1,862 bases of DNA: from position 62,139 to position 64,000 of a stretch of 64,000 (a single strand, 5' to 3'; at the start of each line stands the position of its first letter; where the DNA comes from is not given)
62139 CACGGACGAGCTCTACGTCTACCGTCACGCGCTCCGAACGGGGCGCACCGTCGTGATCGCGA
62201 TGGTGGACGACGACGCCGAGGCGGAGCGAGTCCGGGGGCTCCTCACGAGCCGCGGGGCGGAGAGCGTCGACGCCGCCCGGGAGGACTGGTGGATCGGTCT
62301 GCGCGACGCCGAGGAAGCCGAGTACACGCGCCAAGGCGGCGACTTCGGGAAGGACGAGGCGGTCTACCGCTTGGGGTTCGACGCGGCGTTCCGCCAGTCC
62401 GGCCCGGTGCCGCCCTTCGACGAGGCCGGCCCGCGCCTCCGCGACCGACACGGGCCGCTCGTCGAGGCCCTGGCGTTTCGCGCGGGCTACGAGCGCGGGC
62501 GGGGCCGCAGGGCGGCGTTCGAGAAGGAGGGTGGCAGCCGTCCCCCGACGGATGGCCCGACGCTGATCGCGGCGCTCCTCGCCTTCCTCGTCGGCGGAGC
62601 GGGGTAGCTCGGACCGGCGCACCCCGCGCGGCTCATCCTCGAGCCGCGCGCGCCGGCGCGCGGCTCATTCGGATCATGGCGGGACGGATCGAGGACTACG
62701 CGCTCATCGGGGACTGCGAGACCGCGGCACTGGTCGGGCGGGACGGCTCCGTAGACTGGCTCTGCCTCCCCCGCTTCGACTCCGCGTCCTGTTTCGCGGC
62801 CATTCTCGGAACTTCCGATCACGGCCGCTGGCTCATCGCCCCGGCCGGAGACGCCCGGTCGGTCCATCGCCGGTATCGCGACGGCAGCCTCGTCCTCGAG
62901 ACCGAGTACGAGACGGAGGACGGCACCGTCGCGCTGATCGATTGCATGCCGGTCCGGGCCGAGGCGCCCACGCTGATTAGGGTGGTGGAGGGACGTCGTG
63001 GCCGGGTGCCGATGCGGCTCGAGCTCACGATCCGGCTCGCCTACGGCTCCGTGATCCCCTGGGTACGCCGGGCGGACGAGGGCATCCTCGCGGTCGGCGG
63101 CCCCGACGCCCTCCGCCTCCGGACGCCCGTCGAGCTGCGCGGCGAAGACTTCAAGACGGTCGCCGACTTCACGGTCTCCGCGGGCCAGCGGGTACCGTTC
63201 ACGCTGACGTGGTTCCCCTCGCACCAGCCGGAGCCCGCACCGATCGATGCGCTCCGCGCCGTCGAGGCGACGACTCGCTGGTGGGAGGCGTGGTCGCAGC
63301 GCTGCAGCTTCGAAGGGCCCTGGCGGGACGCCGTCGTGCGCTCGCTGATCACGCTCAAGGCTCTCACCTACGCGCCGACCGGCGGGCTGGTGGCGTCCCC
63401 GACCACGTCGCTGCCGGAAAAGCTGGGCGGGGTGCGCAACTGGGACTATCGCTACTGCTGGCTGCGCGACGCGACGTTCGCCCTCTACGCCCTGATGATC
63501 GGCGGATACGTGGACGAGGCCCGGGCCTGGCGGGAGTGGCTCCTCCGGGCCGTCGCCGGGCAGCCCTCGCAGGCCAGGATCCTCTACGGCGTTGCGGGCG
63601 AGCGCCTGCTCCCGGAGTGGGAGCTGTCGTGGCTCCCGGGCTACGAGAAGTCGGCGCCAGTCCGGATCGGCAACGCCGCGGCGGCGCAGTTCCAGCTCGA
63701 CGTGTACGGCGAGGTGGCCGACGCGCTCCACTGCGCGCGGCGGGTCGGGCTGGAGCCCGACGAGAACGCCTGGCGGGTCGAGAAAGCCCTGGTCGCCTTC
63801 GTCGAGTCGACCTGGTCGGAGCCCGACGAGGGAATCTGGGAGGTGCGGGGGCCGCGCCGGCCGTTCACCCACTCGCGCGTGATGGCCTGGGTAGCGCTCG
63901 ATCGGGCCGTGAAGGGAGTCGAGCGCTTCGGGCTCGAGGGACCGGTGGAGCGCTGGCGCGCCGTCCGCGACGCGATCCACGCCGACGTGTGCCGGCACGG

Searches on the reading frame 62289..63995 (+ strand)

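Call 29: search_protein_families(library=pfam, max_evalue=0.001, proteins=[window:62289-63995:+])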
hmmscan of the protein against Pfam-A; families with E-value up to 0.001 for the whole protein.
window:62289-63995:+ (569 aa): 2 families
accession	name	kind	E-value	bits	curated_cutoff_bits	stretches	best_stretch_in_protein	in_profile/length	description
PF00723.27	Glyco_hydro_15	-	3.4e-58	198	22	1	346-568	4-220/427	Glycosyl hydrolases family 15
PF19291.4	TREH_N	-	3.3e-20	72.7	23.1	1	131-280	12-156/211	Trehalase-like, N-terminal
